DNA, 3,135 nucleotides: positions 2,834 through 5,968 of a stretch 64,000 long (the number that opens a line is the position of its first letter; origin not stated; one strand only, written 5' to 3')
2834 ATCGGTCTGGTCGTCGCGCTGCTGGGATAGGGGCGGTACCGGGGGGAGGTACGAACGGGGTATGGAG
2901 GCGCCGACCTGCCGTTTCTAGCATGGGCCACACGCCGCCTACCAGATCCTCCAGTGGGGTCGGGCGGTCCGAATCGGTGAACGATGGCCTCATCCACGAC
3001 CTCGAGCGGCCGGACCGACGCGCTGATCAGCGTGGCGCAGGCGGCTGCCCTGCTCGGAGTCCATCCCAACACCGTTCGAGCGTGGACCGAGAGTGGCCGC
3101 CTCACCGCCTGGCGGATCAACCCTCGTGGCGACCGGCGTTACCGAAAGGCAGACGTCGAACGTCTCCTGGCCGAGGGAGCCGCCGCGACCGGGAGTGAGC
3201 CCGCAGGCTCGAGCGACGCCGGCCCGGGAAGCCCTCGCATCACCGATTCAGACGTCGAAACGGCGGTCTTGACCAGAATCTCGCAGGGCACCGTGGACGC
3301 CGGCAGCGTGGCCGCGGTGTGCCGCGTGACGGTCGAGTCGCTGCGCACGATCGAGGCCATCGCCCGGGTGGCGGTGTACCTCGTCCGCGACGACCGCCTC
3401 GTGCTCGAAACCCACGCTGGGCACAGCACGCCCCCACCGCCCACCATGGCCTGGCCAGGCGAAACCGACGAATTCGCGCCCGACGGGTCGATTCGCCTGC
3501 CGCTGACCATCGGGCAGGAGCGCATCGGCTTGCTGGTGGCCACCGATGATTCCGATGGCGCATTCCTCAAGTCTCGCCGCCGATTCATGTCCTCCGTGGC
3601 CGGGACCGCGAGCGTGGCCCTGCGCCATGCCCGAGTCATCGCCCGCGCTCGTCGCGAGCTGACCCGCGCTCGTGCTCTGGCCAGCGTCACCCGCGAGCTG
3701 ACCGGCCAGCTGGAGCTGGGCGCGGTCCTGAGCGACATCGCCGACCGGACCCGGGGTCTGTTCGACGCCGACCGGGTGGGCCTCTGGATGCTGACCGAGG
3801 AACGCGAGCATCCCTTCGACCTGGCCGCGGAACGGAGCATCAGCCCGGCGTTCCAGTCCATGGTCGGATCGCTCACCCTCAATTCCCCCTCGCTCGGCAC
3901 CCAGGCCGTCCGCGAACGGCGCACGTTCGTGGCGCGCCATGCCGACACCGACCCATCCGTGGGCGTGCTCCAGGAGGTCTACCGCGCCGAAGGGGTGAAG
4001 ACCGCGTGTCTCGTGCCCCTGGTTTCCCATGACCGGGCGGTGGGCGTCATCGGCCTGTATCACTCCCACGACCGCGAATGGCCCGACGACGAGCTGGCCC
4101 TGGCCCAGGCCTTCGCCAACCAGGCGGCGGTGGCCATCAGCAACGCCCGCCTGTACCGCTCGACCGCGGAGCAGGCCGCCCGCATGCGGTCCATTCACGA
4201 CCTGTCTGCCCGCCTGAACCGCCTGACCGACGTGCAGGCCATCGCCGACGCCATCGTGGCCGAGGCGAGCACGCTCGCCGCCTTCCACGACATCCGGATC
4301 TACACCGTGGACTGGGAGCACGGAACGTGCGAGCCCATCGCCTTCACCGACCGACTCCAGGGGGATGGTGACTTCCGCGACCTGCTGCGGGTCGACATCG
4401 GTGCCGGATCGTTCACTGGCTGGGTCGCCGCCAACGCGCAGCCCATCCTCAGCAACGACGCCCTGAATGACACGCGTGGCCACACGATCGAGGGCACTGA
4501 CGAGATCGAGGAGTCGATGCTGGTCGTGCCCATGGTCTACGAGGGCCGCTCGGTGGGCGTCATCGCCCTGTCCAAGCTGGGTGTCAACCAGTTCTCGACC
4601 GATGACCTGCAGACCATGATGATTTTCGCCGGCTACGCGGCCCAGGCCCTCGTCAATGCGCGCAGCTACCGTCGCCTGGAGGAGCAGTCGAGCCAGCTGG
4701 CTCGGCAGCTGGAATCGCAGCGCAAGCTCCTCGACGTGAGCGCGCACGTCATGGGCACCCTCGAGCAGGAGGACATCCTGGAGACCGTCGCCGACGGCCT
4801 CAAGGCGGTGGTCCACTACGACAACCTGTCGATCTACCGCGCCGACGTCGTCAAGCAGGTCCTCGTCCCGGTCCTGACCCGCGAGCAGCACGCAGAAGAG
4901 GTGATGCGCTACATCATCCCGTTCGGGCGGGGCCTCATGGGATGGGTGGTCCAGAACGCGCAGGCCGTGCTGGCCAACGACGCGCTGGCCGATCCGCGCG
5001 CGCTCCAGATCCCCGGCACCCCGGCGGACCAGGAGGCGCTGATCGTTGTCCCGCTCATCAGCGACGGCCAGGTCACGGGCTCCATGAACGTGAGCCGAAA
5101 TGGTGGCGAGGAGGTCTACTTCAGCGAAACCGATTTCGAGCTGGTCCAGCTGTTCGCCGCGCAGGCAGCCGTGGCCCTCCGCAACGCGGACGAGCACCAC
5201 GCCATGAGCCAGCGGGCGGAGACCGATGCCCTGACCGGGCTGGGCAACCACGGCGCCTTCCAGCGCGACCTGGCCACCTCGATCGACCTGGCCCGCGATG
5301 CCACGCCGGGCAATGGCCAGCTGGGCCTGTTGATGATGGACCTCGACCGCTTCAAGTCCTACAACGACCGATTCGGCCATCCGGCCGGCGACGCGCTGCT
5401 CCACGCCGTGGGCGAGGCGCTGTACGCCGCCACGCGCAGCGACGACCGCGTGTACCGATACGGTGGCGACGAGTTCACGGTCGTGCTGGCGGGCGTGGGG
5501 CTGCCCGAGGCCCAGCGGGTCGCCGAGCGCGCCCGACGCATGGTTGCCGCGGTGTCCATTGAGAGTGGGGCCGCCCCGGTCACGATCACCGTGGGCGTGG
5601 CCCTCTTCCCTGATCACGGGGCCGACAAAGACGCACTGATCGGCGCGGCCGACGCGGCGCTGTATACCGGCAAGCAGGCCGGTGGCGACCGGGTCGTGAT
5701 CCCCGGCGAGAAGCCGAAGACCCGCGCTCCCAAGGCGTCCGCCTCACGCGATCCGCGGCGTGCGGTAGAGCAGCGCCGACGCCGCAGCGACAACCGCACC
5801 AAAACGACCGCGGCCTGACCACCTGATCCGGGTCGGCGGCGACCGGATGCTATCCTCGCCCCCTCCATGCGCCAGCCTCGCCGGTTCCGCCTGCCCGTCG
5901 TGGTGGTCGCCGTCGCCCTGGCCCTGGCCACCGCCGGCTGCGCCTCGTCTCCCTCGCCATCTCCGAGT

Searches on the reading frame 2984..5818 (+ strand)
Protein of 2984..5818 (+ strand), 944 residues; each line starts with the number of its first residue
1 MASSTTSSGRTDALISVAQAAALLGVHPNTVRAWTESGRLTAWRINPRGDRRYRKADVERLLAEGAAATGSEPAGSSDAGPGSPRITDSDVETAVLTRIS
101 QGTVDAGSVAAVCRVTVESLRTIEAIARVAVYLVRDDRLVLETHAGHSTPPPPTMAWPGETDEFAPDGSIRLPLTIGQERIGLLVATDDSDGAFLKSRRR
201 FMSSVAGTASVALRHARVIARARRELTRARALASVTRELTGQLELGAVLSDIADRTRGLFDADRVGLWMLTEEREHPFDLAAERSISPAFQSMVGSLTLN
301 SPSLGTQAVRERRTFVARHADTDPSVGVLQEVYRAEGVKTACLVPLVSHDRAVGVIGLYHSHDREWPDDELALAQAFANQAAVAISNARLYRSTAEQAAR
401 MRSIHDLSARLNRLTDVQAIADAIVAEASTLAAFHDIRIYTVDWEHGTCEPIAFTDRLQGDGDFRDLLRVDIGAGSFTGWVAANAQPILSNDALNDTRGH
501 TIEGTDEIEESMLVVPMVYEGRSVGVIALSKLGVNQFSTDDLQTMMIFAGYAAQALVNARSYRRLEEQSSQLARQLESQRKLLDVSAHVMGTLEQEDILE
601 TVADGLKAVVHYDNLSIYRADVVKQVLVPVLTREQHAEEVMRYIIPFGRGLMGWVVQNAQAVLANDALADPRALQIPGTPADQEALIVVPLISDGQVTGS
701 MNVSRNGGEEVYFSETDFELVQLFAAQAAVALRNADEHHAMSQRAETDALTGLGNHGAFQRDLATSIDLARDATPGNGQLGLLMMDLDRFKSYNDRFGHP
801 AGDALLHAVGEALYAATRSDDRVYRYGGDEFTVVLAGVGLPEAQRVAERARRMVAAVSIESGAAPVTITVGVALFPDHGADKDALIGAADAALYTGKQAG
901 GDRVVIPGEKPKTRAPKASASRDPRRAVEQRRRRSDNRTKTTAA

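Call 38: search_protein_families(library=pfam, proteins=[window:2984-5818:+], max_evalue=0.01)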
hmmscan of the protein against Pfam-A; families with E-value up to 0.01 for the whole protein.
window:2984-5818:+ (944 aa): 9 families
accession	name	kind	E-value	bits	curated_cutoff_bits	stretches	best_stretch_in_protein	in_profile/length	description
PF01590.32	GAF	-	1.3e-51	175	22.4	3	245-385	2-133/133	GAF domain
PF13185.12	GAF_2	-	2.7e-48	164.1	28.6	3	595-732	4-135/136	GAF domain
PF00990.26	GGDEF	-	1.7e-40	138.9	23.8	1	745-902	1-160/161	Diguanylate cyclase, GGDEF domain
PF13492.12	GAF_3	-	8e-37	127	27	4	245-387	2-129/129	GAF domain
PF12728.13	HTH_17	-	4e-11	43.4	27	1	15-64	2-49/51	Helix-turn-helix domain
PF13411.12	MerR_1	-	9.2e-09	35.7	21.6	1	16-62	2-47/69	MerR HTH family regulatory protein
PF11849.14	DUF3369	-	5.5e-06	27.2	27.2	0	713-738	140-165/168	Domain of unknown function (DUF3369)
PF15714.11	SpoVT_C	-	0.00011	22.7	27.5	0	678-725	74-120/128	Stage V sporulation protein T C-terminal, transcription factor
PF00376.29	MerR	-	0.00013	22.2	28.2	1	17-53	2-38/38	MerR family regulatory protein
